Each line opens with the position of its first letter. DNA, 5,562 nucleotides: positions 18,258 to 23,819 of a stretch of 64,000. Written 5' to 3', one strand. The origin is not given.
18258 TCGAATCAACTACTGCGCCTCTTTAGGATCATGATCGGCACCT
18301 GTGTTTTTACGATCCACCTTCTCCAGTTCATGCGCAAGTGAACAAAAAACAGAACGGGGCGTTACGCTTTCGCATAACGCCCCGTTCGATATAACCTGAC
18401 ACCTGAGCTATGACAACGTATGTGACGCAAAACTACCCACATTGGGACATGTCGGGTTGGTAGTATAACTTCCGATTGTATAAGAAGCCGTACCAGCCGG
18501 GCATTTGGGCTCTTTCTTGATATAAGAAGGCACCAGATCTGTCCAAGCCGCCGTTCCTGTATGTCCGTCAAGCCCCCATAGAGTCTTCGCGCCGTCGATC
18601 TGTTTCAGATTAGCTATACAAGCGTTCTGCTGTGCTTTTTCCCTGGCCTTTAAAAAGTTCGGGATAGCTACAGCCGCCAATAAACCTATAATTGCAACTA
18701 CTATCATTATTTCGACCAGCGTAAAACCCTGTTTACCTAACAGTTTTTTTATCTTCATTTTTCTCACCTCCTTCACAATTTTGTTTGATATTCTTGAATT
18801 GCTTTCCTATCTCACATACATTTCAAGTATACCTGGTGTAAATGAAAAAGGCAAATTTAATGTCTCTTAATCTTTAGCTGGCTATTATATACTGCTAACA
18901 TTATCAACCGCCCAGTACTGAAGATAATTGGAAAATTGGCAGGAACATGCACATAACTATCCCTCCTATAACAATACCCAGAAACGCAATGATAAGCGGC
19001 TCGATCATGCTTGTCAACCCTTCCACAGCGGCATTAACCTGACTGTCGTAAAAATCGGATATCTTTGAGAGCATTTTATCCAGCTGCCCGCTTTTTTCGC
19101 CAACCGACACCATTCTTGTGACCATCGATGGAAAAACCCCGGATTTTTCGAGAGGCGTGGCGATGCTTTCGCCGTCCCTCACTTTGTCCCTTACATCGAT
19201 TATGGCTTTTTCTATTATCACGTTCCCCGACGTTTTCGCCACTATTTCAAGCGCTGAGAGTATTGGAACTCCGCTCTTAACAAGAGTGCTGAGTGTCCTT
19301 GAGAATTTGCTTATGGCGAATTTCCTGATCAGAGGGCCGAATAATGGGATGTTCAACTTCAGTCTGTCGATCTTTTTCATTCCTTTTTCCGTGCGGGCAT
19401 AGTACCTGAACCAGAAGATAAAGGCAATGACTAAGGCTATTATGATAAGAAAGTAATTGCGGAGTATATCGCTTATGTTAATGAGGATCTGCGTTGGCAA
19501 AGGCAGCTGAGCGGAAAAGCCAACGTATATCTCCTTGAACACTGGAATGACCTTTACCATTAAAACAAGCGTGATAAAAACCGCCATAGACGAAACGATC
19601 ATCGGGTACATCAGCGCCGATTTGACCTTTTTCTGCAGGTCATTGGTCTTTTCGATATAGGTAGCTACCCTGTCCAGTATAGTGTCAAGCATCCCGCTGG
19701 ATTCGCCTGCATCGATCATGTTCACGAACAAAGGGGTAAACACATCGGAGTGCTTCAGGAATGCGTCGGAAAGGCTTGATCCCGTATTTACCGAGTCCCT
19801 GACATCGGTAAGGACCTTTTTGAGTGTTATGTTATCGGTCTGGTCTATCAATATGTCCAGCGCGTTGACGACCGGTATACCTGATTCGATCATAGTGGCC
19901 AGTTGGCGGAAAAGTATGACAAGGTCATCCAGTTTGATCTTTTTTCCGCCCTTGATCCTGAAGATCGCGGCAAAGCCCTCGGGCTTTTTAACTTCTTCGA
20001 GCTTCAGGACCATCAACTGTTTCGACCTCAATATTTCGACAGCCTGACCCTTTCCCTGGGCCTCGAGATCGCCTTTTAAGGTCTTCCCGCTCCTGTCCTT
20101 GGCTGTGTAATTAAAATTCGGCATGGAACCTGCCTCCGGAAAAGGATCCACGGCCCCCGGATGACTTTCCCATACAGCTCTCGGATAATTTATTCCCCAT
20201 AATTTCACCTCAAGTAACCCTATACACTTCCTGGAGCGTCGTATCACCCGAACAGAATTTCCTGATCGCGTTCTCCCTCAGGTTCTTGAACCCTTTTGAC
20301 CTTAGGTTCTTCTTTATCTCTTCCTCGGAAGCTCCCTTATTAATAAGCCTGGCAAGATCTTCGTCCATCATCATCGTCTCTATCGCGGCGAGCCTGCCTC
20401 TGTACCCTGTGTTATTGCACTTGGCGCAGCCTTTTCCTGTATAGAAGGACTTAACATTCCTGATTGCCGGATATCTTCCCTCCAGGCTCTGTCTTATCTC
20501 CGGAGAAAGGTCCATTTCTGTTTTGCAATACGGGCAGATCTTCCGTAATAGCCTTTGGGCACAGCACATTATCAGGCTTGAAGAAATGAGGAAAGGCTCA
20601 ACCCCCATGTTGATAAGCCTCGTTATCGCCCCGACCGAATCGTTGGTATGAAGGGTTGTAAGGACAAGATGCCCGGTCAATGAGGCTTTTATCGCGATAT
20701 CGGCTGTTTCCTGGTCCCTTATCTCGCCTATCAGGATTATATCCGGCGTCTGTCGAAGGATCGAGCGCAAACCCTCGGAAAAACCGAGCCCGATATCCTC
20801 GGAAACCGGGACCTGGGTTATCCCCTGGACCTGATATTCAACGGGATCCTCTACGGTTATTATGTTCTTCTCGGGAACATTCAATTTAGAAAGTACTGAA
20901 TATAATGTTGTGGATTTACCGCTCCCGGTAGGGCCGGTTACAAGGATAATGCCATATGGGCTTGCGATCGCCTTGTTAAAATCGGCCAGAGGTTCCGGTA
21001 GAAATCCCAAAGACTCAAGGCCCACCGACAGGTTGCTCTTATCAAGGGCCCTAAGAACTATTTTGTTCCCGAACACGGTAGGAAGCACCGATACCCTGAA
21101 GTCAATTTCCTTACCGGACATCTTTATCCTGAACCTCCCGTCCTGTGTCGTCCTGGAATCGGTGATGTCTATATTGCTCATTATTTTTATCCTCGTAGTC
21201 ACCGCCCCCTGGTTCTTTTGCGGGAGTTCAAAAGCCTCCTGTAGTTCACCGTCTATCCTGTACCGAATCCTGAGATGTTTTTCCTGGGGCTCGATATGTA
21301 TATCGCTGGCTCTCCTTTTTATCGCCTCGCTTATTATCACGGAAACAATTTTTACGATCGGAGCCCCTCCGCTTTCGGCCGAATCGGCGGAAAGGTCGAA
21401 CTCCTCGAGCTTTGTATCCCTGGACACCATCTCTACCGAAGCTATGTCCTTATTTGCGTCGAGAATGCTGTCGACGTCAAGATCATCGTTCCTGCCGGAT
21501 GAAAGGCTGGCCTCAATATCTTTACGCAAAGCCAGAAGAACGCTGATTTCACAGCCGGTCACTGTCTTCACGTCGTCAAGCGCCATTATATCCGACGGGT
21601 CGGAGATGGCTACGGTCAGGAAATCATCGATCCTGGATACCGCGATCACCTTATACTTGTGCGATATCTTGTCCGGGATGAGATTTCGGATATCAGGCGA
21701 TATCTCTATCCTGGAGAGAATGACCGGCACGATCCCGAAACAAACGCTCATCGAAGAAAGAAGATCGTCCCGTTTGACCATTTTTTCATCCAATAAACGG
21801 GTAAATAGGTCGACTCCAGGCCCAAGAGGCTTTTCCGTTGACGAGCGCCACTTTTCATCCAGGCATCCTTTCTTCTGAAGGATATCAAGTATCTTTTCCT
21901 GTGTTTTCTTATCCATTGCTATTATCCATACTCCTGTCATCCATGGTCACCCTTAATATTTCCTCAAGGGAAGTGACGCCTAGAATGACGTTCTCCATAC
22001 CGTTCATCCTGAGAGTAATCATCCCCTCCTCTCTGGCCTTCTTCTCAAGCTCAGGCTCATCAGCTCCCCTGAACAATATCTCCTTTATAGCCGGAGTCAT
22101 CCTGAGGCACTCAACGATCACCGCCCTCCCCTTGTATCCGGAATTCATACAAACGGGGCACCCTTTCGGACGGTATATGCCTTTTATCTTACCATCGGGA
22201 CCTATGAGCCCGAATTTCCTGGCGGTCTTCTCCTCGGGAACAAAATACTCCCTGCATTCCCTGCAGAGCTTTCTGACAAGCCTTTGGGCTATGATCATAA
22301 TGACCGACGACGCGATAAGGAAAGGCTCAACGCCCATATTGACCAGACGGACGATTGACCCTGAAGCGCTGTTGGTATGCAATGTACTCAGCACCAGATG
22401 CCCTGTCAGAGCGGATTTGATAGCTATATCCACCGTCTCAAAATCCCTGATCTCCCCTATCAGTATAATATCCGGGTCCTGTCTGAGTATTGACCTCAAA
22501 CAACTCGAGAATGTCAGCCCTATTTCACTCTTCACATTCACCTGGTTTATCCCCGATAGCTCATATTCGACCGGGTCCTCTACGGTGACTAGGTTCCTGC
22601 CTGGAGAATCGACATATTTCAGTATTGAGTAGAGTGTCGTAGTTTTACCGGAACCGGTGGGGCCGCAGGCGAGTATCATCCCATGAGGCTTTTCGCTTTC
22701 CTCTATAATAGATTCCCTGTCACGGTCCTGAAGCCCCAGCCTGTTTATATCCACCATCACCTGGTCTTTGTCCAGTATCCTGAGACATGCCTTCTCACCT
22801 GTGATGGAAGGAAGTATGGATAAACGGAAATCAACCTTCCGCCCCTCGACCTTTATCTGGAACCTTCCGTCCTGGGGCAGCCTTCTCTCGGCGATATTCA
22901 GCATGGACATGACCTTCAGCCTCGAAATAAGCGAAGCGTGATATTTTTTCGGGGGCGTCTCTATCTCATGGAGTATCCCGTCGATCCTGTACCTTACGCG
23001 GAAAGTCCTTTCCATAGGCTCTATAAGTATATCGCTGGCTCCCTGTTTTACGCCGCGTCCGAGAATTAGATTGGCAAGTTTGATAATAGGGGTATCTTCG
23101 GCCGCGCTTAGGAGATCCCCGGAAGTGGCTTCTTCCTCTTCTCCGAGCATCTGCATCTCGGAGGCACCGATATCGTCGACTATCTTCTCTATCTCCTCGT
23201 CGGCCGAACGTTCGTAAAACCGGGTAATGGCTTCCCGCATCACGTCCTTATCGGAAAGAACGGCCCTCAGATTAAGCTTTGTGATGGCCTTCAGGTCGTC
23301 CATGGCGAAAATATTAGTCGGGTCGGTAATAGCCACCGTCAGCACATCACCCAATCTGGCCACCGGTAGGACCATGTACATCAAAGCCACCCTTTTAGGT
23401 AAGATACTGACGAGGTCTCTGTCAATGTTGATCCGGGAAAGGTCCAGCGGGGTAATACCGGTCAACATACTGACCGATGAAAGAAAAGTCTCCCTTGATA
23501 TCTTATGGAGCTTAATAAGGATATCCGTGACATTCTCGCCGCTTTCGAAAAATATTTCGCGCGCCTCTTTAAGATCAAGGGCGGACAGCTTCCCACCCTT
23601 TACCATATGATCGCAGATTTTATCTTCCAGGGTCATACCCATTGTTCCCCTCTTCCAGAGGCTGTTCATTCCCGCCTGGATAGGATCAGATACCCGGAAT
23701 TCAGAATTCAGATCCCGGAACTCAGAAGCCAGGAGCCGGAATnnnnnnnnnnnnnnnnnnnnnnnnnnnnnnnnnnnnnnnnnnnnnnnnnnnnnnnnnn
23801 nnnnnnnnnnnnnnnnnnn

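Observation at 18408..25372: Compact pilus/T2SS-like module with two tandem GspE/PilB ATPases, a stand-alone MshEN-type domain and PilT, but no secretin or alignment complex nearby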

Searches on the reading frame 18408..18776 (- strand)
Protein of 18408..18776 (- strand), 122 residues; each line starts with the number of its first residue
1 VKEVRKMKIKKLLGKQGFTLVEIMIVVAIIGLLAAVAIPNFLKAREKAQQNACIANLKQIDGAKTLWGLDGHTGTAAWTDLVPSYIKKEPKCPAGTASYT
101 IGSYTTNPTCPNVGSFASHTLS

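Call 3: search_protein_families(library=pfam, proteins=[window:18408-18776:-], max_evalue=0.01)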
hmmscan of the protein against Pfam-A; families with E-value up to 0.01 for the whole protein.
window:18408-18776:- (122 aa): 1 family
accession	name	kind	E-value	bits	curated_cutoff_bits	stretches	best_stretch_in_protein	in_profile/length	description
PF07963.17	N_methyl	-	2.4e-07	30.5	21.2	1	15-38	4-27/27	Prokaryotic N-terminal methylation motif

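Call 4: search_protein_families(library=ncbifam, proteins=[window:18408-18776:-], max_evalue=0.01)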
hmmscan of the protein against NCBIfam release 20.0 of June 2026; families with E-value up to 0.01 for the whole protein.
window:18408-18776:- (122 aa): 10 families
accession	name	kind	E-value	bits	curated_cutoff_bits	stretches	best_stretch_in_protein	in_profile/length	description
NF041775.1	typeIV_PilA_Myxo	equivalog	4.8e-14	52.8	400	1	15-63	10-58/214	type IV pilin protein PilA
NF040999.1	pilin_ComGC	equivalog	6.6e-13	48.7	75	1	16-97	2-82/84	competence type IV pilus major pilin ComGC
TIGR01710.1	typeII_sec_gspG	equivalog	3.7e-12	46.4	88.85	1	16-71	1-56/134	type II secretion system major pseudopilin GspG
TIGR02532.1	IV_pilin_GFxxxE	domain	3.1e-08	33.1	16.3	1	15-38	1-24/24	prepilin-type N-terminal cleavage/methylation domain-containing protein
TIGR01708.2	typeII_sec_gspH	equivalog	4.5e-08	33.3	80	1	16-52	2-40/169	type II secretion system minor pseudopilin GspH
NF007862.0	PRK10574.1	equivalog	6.4e-08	32.8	138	1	15-48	4-37/145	prepilin peptidase-dependent pilin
TIGR02596.1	TIGR02596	subfamily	3.9e-05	23.8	70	1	18-50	1-32/196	Verru_Chthon cassette protein D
NF041013.1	T4P_ComGE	equivalog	7.9e-05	22.7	49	1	16-51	4-39/83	competence type IV pilus minor pilin ComGE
NF007800.0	PRK10506.1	equivalog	0.0016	18.3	158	1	14-49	7-42/163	prepilin peptidase-dependent protein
TIGR04533.1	cyanosortB_assc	equivalog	0.0025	17.1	65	1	19-61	7-49/221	cyanoexosortase B system-associated protein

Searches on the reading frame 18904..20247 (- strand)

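Call 3: search_protein_families(library=pfam, proteins=[window:18904-20247:-], max_evalue=0.01)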
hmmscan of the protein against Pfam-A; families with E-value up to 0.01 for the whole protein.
window:18904-20247:- (447 aa): 2 families
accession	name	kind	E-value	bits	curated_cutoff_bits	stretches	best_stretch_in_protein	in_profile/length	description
PF00482.28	T2SSF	-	1.3e-66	222.7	25.2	2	113-235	2-125/125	Type II secretion system (T2SS), protein F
PF20990.2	DUF2207_C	-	0.00096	19.4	33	1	166-297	103-204/247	Predicted membrane protein (DUF2207) C-terminal domain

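Call 4: search_protein_families(library=ncbifam, proteins=[window:18904-20247:-], max_evalue=0.01)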
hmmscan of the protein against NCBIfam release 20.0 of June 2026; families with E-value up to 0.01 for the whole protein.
window:18904-20247:- (447 aa): 6 families
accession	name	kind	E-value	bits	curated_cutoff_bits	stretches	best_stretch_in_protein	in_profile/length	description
NF052606.1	T4PiliAsmPilCMyx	equivalog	5.2e-128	427.4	700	1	39-443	16-416/419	type IV pilus assembly protein PilC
NF052607.1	T4PiliAsmPilCThrm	equivalog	9.3e-125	416.9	700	1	42-443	1-402/406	type IV pilus assembly protein PilC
TIGR02120.1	GspF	equivalog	1.1e-116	390.4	424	1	45-444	1-400/401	type II secretion system inner membrane protein GspF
NF007861.0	PRK10573.1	equivalog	3.6e-86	289.7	401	1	45-447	7-400/401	protein transport protein HofC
NF047826.1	T3SSXpsF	equivalog_domain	3.7e-83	279.6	650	1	42-446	1-405/405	type II secretion system protein XpsF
NF041012.2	T4P_ComGB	equivalog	1.9e-53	182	240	2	112-441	6-330/332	competence type IV pilus assembly protein ComGB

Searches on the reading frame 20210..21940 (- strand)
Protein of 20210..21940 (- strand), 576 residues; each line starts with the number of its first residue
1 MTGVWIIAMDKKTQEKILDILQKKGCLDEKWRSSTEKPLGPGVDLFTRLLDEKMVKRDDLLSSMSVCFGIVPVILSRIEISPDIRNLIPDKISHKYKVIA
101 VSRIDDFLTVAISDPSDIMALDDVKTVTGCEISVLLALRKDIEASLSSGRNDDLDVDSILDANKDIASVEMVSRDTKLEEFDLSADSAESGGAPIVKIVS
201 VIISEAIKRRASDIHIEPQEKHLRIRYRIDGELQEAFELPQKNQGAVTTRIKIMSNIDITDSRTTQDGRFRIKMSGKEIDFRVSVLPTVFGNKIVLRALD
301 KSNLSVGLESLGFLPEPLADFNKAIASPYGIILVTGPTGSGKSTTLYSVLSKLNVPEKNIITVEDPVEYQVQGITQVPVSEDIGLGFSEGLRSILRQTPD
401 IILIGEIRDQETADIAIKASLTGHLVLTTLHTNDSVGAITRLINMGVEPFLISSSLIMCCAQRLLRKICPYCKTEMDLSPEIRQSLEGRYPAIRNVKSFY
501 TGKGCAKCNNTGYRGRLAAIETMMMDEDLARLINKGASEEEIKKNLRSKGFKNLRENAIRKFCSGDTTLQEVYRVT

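Call 3: search_protein_families(library=pfam, proteins=[window:20210-21940:-], max_evalue=0.01)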
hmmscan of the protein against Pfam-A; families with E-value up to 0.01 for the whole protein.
window:20210-21940:- (576 aa): 8 families
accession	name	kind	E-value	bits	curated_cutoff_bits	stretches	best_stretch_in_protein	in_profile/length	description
PF00437.27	T2SSE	-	6.1e-132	440.2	24.9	1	190-574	3-370/370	Type II/IV secretion system protein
PF05157.20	MshEN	-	2.6e-10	40.6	23.1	1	73-147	6-81/90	MshEN domain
PF25199.1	nSTAND_NTPase5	-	0.00011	22.5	34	1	327-370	39-83/145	Novel STAND NTPase 5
PF13401.12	AAA_22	-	0.00037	21.3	27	1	329-369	5-45/130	AAA domain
PF13191.12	AAA_16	-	0.0018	19.2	32.6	1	325-379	19-66/167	AAA ATPase domain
PF13555.12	AAA_29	-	0.002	18.3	27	1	327-346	20-39/61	P-loop containing region of AAA domain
PF20720.3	nSTAND3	-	0.0028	17.8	27.2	0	329-367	17-55/155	Novel STAND NTPase 3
PF13173.12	AAA_14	-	0.0045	17.4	27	0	331-418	4-82/129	AAA domain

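Call 4: search_protein_families(library=ncbifam, proteins=[window:20210-21940:-], max_evalue=0.01)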
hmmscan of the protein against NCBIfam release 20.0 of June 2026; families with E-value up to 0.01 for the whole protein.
window:20210-21940:- (576 aa): 22 families
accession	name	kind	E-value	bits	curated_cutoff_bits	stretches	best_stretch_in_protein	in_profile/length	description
TIGR02538.1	type_IV_pilB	equivalog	1.1e-173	578.9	675.65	1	19-576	4-562/564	type IV-A pilus assembly ATPase PilB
TIGR02533.1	type_II_gspE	equivalog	5.5e-171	569.5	630.25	1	89-576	5-486/486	type II secretion system ATPase GspE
NF007755.0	PRK10436.1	equivalog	7.1e-130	433.8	617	1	91-576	12-459/465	type II secretion system protein GspE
NF053534.1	T4PilAsmATPsTfpB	equivalog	2.5e-128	429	850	1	96-576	105-582/584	type IV pilus assembly ATPase TfpB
NF041000.1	ATPase_ComGA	equivalog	2e-75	253.2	300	1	202-466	3-266/267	competence type IV pilus ATPase ComGA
TIGR01420.1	pilT_fam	subfamily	4.2e-53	180.8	319.1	1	202-446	5-243/343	PilT/PilU family type 4a pilus ATPase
TIGR02525.1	plasmid_TraJ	equivalog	8.4e-27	94.1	368.3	1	320-445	140-272/372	plasmid transfer ATPase TraJ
TIGR02524.1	dot_icm_DotB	equivalog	2.1e-22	79.8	463.3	1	320-444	125-258/358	Dot/Icm type IV secretion system ATPase DotB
TIGR02782.1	TrbB_P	equivalog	1.6e-16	60.5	304.55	1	323-444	131-254/303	P-type conjugative transfer ATPase TrbB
NF058587.1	archaellum_moto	equivalog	1.6e-16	60.2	550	1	332-444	278-395/527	archaellum flagellar ATPase motor FlaI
TIGR02788.1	VirB11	equivalog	2.9e-14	52.8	249.95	1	322-446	138-266/308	P-type DNA transfer ATPase VirB11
TIGR03819.1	heli_sec_ATPase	hypoth_equivalog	7.1e-13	48.4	373.15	1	284-446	130-301/340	TadA family conjugal transfer-associated ATPase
NF010407.0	PRK13833.1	subfamily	7.6e-13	48.6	499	1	323-447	139-264/323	conjugal transfer protein TrbB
NF010469.0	PRK13894.1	subfamily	1.1e-12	47.9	508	1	330-443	150-265/320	conjugal transfer ATPase TrbB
NF053672.1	bindosome_BasE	exception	2.3e-11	43.2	1000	1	320-444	261-390/512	bindosome assembly system ATPase subunit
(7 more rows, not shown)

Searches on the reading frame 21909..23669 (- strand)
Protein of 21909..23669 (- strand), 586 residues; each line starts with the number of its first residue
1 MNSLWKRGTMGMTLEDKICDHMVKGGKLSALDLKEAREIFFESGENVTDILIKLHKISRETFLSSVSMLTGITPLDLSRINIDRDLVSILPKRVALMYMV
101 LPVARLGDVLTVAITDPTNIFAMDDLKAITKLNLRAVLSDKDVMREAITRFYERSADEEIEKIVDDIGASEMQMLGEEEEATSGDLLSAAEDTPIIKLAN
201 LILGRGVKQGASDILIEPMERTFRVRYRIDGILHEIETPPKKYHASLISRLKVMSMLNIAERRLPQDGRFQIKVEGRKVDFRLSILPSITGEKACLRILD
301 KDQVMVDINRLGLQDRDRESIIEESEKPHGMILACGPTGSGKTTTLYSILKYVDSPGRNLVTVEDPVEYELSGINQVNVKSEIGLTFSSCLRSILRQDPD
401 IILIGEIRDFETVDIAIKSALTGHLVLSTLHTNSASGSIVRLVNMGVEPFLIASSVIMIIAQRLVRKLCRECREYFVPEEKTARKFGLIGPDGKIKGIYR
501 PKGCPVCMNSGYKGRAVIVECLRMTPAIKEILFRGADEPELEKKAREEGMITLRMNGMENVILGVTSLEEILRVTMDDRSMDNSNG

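Call 3: search_protein_families(library=pfam, proteins=[window:21909-23669:-], max_evalue=0.01)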
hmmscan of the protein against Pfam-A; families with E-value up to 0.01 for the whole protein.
window:21909-23669:- (586 aa): 4 families
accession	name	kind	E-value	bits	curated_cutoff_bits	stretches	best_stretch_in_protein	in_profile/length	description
PF00437.27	T2SSE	-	7.4e-137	456.4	24.9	1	189-573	2-370/370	Type II/IV secretion system protein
PF05157.20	MshEN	-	3e-17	62.8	23.1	1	71-155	2-87/90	MshEN domain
PF13401.12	AAA_22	-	0.0072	17.1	27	0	328-373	4-49/130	AAA domain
PF25199.1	nSTAND_NTPase5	-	0.0095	16.2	34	0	317-350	28-62/145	Novel STAND NTPase 5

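Call 4: search_protein_families(library=ncbifam, proteins=[window:21909-23669:-], max_evalue=0.01)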
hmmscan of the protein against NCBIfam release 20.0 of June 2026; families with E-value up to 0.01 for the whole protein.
window:21909-23669:- (586 aa): 20 families
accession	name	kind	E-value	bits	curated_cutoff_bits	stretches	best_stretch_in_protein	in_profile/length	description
TIGR02538.1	type_IV_pilB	equivalog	2.1e-184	614.3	675.65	1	18-576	2-563/564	type IV-A pilus assembly ATPase PilB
TIGR02533.1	type_II_gspE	equivalog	2.5e-175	583.8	630.25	1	90-575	4-486/486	type II secretion system ATPase GspE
NF007755.0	PRK10436.1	equivalog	3e-135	451.5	617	1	103-575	22-459/465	type II secretion system protein GspE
NF053534.1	T4PilAsmATPsTfpB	equivalog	1.2e-128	430.1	850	1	76-575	84-582/584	type IV pilus assembly ATPase TfpB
NF041000.1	ATPase_ComGA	equivalog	2.8e-72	242.9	300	1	202-466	3-266/267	competence type IV pilus ATPase ComGA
TIGR01420.1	pilT_fam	subfamily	1.2e-51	176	319.1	1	202-468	5-271/343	PilT/PilU family type 4a pilus ATPase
TIGR02525.1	plasmid_TraJ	equivalog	7.3e-30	104.2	368.3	1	295-467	121-300/372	plasmid transfer ATPase TraJ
TIGR02524.1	dot_icm_DotB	equivalog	1.5e-19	70.5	463.3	1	320-465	125-285/358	Dot/Icm type IV secretion system ATPase DotB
TIGR02788.1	VirB11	equivalog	1.5e-16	60.3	249.95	1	317-446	132-266/308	P-type DNA transfer ATPase VirB11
NF058587.1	archaellum_moto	equivalog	1.9e-15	56.6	550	1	332-445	278-396/527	archaellum flagellar ATPase motor FlaI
TIGR02782.1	TrbB_P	equivalog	2.5e-15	56.5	304.55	1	319-445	126-255/303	P-type conjugative transfer ATPase TrbB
NF010469.0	PRK13894.1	subfamily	5.7e-15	55.5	508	1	316-443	136-265/320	conjugal transfer ATPase TrbB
TIGR03819.1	heli_sec_ATPase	hypoth_equivalog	5.9e-14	52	373.15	1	246-448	98-303/340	TadA family conjugal transfer-associated ATPase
NF010407.0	PRK13833.1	subfamily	1.9e-12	47.3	499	1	320-448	135-265/323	conjugal transfer protein TrbB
NF008411.1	PRK11234.1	equivalog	3.1e-08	32.5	1170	1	18-164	484-629/723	cyclic di-3',5'-guanylate-activated glycosyltransferase NfrB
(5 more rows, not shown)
